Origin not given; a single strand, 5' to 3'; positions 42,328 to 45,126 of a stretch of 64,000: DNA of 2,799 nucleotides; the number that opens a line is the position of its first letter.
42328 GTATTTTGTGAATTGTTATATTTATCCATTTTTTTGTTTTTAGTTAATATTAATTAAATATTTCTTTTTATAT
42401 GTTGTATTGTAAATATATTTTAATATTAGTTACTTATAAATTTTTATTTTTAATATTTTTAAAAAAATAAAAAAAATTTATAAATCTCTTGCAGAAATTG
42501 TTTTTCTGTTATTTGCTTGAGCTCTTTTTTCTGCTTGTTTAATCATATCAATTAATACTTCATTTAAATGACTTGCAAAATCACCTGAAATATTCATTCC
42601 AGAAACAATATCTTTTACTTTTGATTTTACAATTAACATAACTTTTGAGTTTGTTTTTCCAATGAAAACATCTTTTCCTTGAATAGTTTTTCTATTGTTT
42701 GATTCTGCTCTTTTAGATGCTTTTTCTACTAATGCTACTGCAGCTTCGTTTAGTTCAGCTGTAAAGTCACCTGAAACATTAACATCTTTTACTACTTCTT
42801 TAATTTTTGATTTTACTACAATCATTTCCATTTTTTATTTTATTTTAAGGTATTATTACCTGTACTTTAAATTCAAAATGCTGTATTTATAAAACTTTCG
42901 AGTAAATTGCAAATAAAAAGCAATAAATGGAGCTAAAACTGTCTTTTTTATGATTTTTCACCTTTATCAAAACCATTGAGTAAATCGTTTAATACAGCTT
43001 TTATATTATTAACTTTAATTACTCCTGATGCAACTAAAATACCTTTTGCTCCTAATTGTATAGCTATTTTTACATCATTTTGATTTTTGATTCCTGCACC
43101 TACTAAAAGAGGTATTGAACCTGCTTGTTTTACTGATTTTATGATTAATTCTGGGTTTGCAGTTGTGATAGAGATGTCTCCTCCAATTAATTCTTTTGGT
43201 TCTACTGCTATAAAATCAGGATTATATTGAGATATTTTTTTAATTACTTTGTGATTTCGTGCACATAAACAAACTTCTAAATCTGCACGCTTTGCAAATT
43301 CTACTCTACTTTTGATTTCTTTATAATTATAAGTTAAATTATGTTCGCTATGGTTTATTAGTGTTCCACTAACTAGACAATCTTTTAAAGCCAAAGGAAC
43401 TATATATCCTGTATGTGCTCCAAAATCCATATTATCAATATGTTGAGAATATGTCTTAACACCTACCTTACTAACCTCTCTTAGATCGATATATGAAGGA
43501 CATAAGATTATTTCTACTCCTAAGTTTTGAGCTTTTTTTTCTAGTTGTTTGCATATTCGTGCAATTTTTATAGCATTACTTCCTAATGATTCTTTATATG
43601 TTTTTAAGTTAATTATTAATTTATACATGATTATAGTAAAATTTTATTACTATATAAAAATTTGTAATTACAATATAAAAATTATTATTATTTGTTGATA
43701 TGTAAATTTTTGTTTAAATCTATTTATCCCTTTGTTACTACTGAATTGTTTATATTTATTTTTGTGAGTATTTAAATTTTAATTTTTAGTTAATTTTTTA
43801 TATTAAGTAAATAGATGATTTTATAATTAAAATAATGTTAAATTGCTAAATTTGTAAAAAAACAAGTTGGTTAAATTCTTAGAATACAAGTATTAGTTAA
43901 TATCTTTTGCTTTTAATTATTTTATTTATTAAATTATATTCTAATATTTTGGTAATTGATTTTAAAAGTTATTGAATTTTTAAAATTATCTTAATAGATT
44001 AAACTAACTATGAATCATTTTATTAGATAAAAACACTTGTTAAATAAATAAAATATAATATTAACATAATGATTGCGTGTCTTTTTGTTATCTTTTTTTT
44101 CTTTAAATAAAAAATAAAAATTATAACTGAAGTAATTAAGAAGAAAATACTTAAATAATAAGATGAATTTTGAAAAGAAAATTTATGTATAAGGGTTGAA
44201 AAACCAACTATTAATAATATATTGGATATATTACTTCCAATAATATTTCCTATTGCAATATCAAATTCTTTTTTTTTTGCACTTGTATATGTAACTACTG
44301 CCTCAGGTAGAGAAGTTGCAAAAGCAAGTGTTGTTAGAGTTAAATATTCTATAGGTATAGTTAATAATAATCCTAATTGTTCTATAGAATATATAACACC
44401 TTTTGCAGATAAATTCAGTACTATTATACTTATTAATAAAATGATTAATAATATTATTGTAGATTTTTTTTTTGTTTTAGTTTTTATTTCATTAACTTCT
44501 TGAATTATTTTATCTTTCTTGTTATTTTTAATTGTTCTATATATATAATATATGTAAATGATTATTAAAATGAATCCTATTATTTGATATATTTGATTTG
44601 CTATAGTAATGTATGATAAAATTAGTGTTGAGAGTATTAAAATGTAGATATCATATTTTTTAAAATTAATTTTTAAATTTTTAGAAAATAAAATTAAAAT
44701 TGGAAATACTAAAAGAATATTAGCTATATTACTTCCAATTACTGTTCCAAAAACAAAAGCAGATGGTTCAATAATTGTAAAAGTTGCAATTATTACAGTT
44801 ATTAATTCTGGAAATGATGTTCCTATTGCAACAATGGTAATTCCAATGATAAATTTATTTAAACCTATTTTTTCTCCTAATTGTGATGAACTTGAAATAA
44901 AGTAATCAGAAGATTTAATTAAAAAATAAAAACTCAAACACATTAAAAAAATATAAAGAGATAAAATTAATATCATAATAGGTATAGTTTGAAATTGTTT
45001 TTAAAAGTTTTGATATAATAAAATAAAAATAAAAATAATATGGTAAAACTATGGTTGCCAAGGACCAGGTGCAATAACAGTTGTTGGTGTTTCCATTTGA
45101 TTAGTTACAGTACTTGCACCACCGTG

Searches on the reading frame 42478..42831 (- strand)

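Call 31: search_protein_families(library=pfam, proteins=[window:42478-42831:-], max_evalue=0.001)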
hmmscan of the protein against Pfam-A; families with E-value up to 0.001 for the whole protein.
window:42478-42831:- (117 aa): 3 families
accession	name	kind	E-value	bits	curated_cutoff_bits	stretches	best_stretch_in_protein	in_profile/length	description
PF09123.17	DUF1931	-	1.8e-06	28.6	21.8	0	88-117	24-53/138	Domain of unknown function (DUF1931)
PF00808.29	CBFD_NFYB_HMF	-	3.5e-05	24.4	21.4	0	29-55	35-61/65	Histone-like transcription factor (CBF/NF-Y) and archaeal histone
PF00125.30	Histone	-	4.4e-05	24.2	26.4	0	31-55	91-115/122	Core histone H2A/H2B/H3/H4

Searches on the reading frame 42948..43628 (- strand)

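Call 31: search_protein_families(library=pfam, proteins=[window:42948-43628:-], max_evalue=0.001)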
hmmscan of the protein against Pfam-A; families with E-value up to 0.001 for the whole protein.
window:42948-43628:- (226 aa): 5 families
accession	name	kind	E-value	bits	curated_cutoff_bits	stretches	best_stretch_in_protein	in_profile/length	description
PF00121.24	TIM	-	1.9e-35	123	20.1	1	4-214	3-243/245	Triosephosphate isomerase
PF05690.20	ThiG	-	1.6e-06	28.1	23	1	158-211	163-215/247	Thiazole biosynthesis protein ThiG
PF00290.26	Trp_syntA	-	8.4e-06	25.3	27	1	107-206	131-232/259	Tryptophan synthase alpha chain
PF03060.21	NMO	-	0.00011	22.1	28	1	126-204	146-226/331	Nitronate monooxygenase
PF00977.27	His_biosynth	-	0.00022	21.2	23.6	1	162-207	64-109/228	Histidine biosynthesis protein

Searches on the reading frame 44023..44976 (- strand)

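Call 31: search_protein_families(library=pfam, proteins=[window:44023-44976:-], max_evalue=0.001)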
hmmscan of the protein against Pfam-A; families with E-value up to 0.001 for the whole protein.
window:44023-44976:- (317 aa): 1 family
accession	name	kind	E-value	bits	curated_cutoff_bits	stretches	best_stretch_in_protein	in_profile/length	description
PF01699.29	Na_Ca_ex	-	1.5e-49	168.2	24.9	2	176-315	2-149/151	Sodium/calcium exchanger protein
